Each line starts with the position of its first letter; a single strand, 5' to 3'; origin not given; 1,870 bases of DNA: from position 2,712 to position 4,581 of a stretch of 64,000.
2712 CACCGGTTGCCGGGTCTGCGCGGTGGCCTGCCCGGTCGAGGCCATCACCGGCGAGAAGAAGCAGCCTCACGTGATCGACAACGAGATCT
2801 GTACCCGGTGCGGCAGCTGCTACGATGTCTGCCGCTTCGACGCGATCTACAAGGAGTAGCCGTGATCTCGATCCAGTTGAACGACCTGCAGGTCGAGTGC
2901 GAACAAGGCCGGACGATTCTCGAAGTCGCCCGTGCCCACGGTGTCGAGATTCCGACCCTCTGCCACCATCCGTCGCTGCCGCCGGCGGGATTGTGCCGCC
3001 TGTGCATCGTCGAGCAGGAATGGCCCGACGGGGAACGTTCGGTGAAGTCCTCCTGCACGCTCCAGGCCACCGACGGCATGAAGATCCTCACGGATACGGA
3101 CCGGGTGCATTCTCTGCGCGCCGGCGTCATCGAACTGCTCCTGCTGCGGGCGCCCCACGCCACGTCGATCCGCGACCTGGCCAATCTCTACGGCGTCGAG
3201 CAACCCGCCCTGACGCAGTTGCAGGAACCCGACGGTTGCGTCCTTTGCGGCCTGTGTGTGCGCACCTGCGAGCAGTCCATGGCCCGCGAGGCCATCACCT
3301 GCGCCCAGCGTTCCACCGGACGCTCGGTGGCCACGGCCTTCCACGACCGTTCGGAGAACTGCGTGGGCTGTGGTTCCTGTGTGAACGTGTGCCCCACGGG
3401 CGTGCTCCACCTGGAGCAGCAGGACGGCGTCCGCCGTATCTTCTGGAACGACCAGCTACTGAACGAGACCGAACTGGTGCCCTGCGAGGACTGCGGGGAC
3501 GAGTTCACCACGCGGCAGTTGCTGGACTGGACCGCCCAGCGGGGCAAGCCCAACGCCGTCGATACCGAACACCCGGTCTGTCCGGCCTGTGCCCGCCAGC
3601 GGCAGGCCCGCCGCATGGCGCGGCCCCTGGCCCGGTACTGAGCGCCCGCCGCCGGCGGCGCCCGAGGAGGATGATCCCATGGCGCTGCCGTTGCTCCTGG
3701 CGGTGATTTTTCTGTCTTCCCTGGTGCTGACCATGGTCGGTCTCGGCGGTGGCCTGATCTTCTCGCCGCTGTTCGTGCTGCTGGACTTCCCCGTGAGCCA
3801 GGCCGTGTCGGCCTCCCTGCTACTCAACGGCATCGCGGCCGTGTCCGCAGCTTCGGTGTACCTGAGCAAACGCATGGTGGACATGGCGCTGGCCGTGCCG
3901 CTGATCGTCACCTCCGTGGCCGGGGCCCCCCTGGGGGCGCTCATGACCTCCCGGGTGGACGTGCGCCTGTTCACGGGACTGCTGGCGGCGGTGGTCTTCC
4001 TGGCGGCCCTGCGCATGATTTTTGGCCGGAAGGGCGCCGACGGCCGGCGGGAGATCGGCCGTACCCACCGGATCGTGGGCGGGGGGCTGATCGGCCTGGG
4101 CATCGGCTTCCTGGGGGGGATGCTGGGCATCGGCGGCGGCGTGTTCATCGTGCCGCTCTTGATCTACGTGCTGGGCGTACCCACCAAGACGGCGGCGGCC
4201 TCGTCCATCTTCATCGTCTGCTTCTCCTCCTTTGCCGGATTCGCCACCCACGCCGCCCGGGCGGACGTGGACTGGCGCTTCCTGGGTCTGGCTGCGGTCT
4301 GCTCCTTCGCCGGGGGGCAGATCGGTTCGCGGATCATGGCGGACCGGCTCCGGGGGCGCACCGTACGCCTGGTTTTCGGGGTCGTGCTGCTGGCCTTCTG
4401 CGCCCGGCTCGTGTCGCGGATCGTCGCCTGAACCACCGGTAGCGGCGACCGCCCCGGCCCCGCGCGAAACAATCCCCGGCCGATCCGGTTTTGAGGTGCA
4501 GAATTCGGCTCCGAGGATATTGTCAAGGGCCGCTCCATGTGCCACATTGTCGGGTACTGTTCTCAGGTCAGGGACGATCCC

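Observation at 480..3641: Orphan bifurcating-type NuoE/NuoF/truncated-NuoG module with no catalytic partner in cis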

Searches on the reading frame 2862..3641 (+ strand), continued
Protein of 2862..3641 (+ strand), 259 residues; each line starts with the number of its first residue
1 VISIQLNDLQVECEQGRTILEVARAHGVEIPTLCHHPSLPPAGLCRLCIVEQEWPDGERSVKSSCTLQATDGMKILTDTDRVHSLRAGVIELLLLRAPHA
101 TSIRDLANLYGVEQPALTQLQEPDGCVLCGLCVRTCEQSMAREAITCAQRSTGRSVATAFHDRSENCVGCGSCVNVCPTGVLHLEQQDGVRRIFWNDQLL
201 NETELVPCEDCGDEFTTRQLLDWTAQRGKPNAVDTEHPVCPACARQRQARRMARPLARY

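Call 75: search_protein_families(library=pfam, proteins=[L142:10833-12998:+, L142:13445-13774:+, L142:13958-14407:+, L142:14548-15309:+, L099:10647-12731:+, L003:5945-9103:+], max_evalue=0.0001)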
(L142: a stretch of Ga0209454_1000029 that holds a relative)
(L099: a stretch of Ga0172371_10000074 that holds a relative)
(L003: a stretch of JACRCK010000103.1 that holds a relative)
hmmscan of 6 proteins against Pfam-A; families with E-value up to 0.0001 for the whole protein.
L142:10833-12998:+ (721 aa): 14 families
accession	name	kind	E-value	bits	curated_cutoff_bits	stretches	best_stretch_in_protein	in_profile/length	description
PF07992.20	Pyr_redox_2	-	1.9e-34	119.9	26.1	1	202-500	1-290/291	Pyridine nucleotide-disulphide oxidoreductase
PF14691.11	Fer4_20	-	2.5e-18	66.4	25.8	1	103-188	23-111/113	Dihydroprymidine dehydrogenase domain II, 4Fe-4S cluster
PF13738.12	Pyr_redox_3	-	1.3e-15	57.9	30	1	330-485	161-305/305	Pyridine nucleotide-disulphide oxidoreductase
PF00070.33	Pyr_redox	-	1.5e-08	35.5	22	0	336-405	2-75/82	Pyridine nucleotide-disulphide oxidoreductase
PF13450.12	NAD_binding_8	-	2.6e-07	31.3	21.9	1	206-239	1-34/68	NAD(P)-binding Rossmann-like domain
PF12838.12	Fer4_7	-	1.3e-06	29.2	27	0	585-640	2-52/52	4Fe-4S dicluster domain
PF13187.11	Fer4_9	-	1.6e-06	28.5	27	1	585-641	2-52/52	4Fe-4S dicluster domain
PF01266.30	DAO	-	1.6e-06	28.3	27.9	1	203-237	1-36/353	FAD dependent oxidoreductase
PF00037.32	Fer4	-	6e-06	26.3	21.1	1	623-641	5-23/24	4Fe-4S binding domain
PF01946.23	Thi4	-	7e-06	25.9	26.2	1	202-243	18-60/235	Thi4 family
PF12837.12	Fer4_6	-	4e-05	23.8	25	1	623-640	6-23/24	4Fe-4S binding domain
PF01262.27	AlaDh_PNT_C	-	4.7e-05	23.3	23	0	325-423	19-79/214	Alanine dehydrogenase/PNT, C-terminal domain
PF14697.11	Fer4_21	-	6.5e-05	23.4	35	1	583-641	6-57/59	4Fe-4S dicluster domain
PF01494.25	FAD_binding_3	-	9.8e-05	22.2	22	0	203-234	3-34/349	FAD binding domain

L142:13445-13774:+ (109 aa): 0 families

L142:13958-14407:+ (149 aa): 1 family
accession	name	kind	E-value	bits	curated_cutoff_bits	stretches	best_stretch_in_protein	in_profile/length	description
PF00571.33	CBS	-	1.6e-20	73.6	24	2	73-125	2-55/57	CBS domain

L142:14548-15309:+ (253 aa): 7 families
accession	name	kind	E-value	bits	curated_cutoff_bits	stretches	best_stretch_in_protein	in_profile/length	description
PF13510.11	Fer2_4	-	1.4e-17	64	22.8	1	1-80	3-81/82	2Fe-2S iron-sulfur cluster binding domain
PF13187.11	Fer4_9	-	7.8e-09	35.9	27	2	122-174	2-52/52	4Fe-4S dicluster domain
PF12838.12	Fer4_7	-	1.6e-08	35.3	27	1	159-204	2-42/52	4Fe-4S dicluster domain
PF00111.32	Fer2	-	2.6e-08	34.1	21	1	6-71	3-77/77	2Fe-2S iron-sulfur cluster binding domain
PF13237.11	Fer4_10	-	5.5e-07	29.9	25.5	1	157-205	7-47/53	4Fe-4S dicluster domain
PF14697.11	Fer4_21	-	2.3e-06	28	35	1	120-174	6-57/59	4Fe-4S dicluster domain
PF00037.32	Fer4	-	2.8e-06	27.3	21.1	1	153-174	2-23/24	4Fe-4S binding domain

L099:10647-12731:+ (694 aa): 16 families
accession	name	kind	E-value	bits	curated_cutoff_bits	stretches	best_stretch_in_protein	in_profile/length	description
PF07992.20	Pyr_redox_2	-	2.4e-26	93.2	26.1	1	169-467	2-291/291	Pyridine nucleotide-disulphide oxidoreductase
PF14691.11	Fer4_20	-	2.8e-16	59.7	25.8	1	74-153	29-111/113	Dihydroprymidine dehydrogenase domain II, 4Fe-4S cluster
PF00070.33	Pyr_redox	-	9.5e-12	45.7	22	1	302-373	2-77/82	Pyridine nucleotide-disulphide oxidoreductase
PF13450.12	NAD_binding_8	-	1.8e-08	35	21.9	1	172-205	1-34/68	NAD(P)-binding Rossmann-like domain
PF12838.12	Fer4_7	-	2.4e-08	34.7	27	1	590-636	1-42/52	4Fe-4S dicluster domain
PF00037.32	Fer4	-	3.3e-07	30.3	21.1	1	590-606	7-23/24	4Fe-4S binding domain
PF13738.12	Pyr_redox_3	-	7.8e-07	29.1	30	0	299-335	164-199/305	Pyridine nucleotide-disulphide oxidoreductase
PF00890.30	FAD_binding_2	-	2.3e-06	27.5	20.4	1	170-204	2-36/414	FAD binding domain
PF01266.30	DAO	-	3e-06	27.4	27.9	1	169-203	1-35/353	FAD dependent oxidoreductase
PF13237.11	Fer4_10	-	6.7e-06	26.4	25.5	1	585-636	3-46/53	4Fe-4S dicluster domain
PF14697.11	Fer4_21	-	8.5e-06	26.3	35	0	548-608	6-59/59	4Fe-4S dicluster domain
PF01946.23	Thi4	-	8.8e-06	25.6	26.2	1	168-225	18-74/235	Thi4 family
PF13187.11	Fer4_9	-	1.4e-05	25.4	27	1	590-636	1-41/52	4Fe-4S dicluster domain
PF12831.13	FAD_oxidored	-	4.9e-05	23.2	27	0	170-209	2-41/416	FAD dependent oxidoreductase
PF12837.12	Fer4_6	-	6.2e-05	23.2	25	1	590-606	8-24/24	4Fe-4S binding domain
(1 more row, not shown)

L003:5945-9103:+ (1052 aa): 15 families
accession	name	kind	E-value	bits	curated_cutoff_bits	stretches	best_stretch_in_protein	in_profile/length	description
PF01512.22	Complex1_51K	-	7e-47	159.5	31.2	1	195-366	1-149/150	Nuo51 FMN-binding domain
PF10589.14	NADH_4Fe-4S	-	5.1e-34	116.5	23.5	1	477-561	1-85/85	NADH-ubiquinone oxidoreductase-F iron-sulfur binding region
PF07992.20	Pyr_redox_2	-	7.9e-33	114.6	26.1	1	670-967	2-291/291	Pyridine nucleotide-disulphide oxidoreductase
PF14691.11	Fer4_20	-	9.3e-24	83.8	25.8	1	569-657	21-112/113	Dihydroprymidine dehydrogenase domain II, 4Fe-4S cluster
PF00070.33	Pyr_redox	-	2.1e-14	54.2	22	1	801-872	1-77/82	Pyridine nucleotide-disulphide oxidoreductase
PF13450.12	NAD_binding_8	-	6.7e-10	39.5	21.9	1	673-708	1-36/68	NAD(P)-binding Rossmann-like domain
PF13738.12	Pyr_redox_3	-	1.2e-09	38.3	30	1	796-835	161-200/305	Pyridine nucleotide-disulphide oxidoreductase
PF01262.27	AlaDh_PNT_C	-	2e-08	34.3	23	0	790-835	18-64/214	Alanine dehydrogenase/PNT, C-terminal domain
PF01266.30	DAO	-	2e-07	31.3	27.9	1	670-699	1-30/353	FAD dependent oxidoreductase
PF12831.13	FAD_oxidored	-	2.7e-07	30.7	27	1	671-711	2-42/416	FAD dependent oxidoreductase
PF01593.30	Amino_oxidase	-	9.7e-07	28.8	19.8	0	679-705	2-28/443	Flavin containing amine oxidoreductase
PF13241.12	NAD_binding_7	-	4e-06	27.8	22.1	0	799-847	7-51/104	Putative NAD(P)-binding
PF10531.15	SLBB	-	1.2e-05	25.5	27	1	390-438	2-53/55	SLBB domain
PF00890.30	FAD_binding_2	-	4.4e-05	23.3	20.4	0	671-705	2-36/414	FAD binding domain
PF01134.28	GIDA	-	4.4e-05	23.1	22.1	0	670-697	1-28/391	Glucose inhibited division protein A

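Call 76: find_homologous_proteins(query=L001:6754-7554:+, max_evalue=1e-10)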
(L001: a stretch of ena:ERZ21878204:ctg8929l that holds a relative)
Query L001:6754-7554:+ (266 aa): 26 proteins with E <= 1e-10 among 1635 candidates.
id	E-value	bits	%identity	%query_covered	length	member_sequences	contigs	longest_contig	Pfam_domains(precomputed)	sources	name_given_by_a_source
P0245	4.4e-173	591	100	100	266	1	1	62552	PF13189.13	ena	-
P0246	8.5e-135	466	77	100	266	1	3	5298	PF13189.13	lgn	-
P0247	1.5e-125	435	77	98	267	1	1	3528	PF13189.13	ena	-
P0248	3.5e-122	424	74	98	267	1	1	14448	PF13189.13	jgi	jgi:cytidylate kinase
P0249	4.1e-120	418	71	100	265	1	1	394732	PF04972.23,PF13189.13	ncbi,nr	ncbi:MAG: BON domain-containing protein [bacterium]|nr:BON domain-containing protein [bacterium]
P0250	5.2e-87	309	55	99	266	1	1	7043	PF04972.23,PF13189.13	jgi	jgi:hypothetical protein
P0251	7.3e-86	305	53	100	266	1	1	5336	PF13189.13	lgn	-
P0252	2.2e-77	278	50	99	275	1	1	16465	PF13189.13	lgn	-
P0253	8.6e-75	269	49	99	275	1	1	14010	PF13189.13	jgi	-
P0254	1.1e-72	262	46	97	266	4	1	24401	PF13189.13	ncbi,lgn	-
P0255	1.8e-72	262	49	98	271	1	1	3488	PF04972.23,PF13189.13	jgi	jgi:osmotically-inducible protein OsmY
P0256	1.9e-72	262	50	97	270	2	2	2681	PF13189.13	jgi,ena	-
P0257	9.1e-59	217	44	94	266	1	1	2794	PF13189.13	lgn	-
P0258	7.6e-55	204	44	91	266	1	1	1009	PF04972.23,PF13189.13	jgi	jgi:cytidylate kinase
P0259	2.2e-51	192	39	98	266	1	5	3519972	PF04972.23,PF13189.13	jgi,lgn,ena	-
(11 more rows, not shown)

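Call 78: list_cluster_members(proteins=[P0249])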
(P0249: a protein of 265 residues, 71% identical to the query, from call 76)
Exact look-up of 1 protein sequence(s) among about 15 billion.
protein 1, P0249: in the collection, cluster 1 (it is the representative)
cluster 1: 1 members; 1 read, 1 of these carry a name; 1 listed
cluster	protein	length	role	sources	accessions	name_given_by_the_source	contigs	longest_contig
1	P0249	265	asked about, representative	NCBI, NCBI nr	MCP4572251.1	MAG: BON domain-containing protein [bacterium] | BON domain-containing protein [bacterium]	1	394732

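Call 87: predict_structure(alignment_id=A1)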
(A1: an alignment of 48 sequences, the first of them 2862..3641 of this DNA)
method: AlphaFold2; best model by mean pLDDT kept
length: 259 residues; sequences in the alignment: 48
mean_pLDDT: 94.4   pTM: 0.85
mean pLDDT of the five models: 94.4, 94.3, 93.1, 92.3, 91.7
residues with pLDDT >= 90: 225; 70-90: 33; 50-70: 1; < 50: 0
segments of 3 or more residues with pLDDT < 50: none
pLDDT, mean of each block of 10 residues (from residue 1): 98 97 98 94 96 95 97 97 98 96 97 92 92 93 90 88 91 96 97 95 98 97 90 92 96 83
secondary structure, 60 per line:
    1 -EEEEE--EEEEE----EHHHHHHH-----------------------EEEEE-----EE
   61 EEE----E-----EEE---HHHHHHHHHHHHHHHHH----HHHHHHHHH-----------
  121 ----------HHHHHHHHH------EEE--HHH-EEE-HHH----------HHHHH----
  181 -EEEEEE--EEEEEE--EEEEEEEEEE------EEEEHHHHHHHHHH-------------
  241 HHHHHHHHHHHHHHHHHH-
elements in order: E2-6 E9-13 H19-25 E49-53 E59-63 E74-76 H80-96 H101-109 H131-139 E146-148 E155-157 H172-176 E182-187 E190-195 E198-207 E214-217 H218-227 H241-258

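Call 89: fold_search(model_id=the predicted structure, library=pdb)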
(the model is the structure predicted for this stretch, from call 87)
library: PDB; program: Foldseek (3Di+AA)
matches with E <= 10: 401; with E <= 0.001: 122
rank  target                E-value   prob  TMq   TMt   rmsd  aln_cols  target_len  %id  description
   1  9mqx_A                6.1e-25  1.00  0.84  0.88   2.4       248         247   36  Electron-bifurcating Tungstopyranopterin-containing aldehyde oxidoreductase with NADH (released 2025-07-16)
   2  8a6t_A                2.0e-15  1.00  0.64  0.30   3.0       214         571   31  Cryo-EM structure of the electron bifurcating Fe-Fe hydrogenase HydABC complex from Thermoanaerobacter kivui in the re (released 2023-02-15)
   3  7t30_A                4.4e-15  1.00  0.63  0.25   8.2       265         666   24  Structure of electron bifurcating Ni-Fe hydrogenase complex HydABCSL in FMN/NAD(H) bound state (released 2022-03-16)
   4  7vw6_A                5.0e-15  1.00  0.63  0.19   7.2       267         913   27  Cryo-EM Structure of Formate Dehydrogenase 1 from Methylorubrum extorquens AM1 (released 2022-06-01)
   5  8j83_A                9.6e-15  1.00  0.63  0.19   7.2       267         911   27  Crystal structure of formate dehydrogenase from Methylorubrum extorquens AM1 (released 2023-10-11)
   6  7q5y_A                1.8e-14  1.00  0.60  0.26   6.8       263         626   23  Structure of NADH:ubichinon oxidoreductase (complex I) of the hyperthermophilic eubacterium Aquifex aeolicus (released 2022-11-16)
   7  9ihp_G                2.0e-14  1.00  0.58  0.23   8.3       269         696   20  Open state without NUQM and with flavoprotein (classification state 3) of Pichia pastoris mitochondrial complex I in c (released 2025-10-15)
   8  7t2r_A                2.1e-14  1.00  0.64  0.26   8.2       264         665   23  Structure of electron bifurcating Ni-Fe hydrogenase complex HydABCSL in FMN-free apo state (released 2022-03-16)
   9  7tgh_S1               6.2e-14  1.00  0.62  0.24   7.8       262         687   21  Cryo-EM structure of respiratory super-complex CI+III2 from Tetrahymena thermophila (released 2022-04-06)
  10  8e73_S1               6.6e-14  1.00  0.62  0.24   7.7       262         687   22  Vigna radiata supercomplex I+III2 (full bridge) (released 2023-01-11)
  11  8bed_G                6.6e-14  1.00  0.61  0.24   7.9       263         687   22  Cryo-EM structure of the Arabidopsis thaliana I+III2 supercomplex (CI peripheral tip) (released 2023-01-11)
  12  7xqw_A                7.0e-14  1.00  0.63  0.22   6.1       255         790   27  Formate dehydrogenase (FDH) from Methylobacterium extorquens AM1 (MeFDH1) (released 2023-08-09)
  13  9smf_G                8.8e-14  1.00  0.59  0.23   8.2       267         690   19  Reduced bovine complex I in lipid nanodisc, NADH-active-Q10 (released 2026-03-18)
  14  7o6y_A                1.1e-13  1.00  0.61  0.24   7.9       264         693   21  Cryo-EM structure of respiratory complex I under turnover (released 2021-11-10)
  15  9smi_G                1.2e-13  1.00  0.59  0.23   8.2       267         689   19  Reduced bovine complex I in lipid nanodisc, NADH-deactive (released 2026-03-18)
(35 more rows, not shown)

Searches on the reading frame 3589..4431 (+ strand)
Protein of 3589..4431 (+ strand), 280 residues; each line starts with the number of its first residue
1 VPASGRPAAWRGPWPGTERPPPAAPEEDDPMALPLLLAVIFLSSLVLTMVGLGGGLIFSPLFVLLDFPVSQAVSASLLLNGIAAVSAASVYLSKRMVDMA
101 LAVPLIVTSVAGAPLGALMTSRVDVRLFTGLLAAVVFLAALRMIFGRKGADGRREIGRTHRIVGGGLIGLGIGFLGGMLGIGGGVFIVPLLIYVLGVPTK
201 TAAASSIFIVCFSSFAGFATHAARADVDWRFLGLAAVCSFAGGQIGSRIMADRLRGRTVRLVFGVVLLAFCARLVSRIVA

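Call 3: search_protein_families(library=pfam, proteins=[window:3589-4431:+], max_evalue=0.01)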
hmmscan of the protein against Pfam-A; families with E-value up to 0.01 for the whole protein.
window:3589-4431:+ (280 aa): 1 family
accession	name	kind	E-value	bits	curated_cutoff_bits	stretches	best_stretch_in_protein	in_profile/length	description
PF01925.25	TauE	-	3.1e-49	168.2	32.6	1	36-274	1-237/237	Sulfite exporter TauE/SafE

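Call 7: search_protein_families(library=ncbifam, proteins=[window:3679-4431:+], max_evalue=0.001)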
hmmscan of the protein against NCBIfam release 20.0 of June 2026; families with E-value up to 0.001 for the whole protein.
window:3679-4431:+ (250 aa): 2 families
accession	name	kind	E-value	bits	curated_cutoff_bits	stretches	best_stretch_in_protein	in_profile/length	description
NF040961.1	MamO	equivalog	2.4e-09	36.1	800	1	133-244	529-647/648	magnetosome protein MamO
NF007909.0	PRK10621.1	equivalog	1.1e-05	24.9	383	1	4-244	9-250/266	hypothetical protein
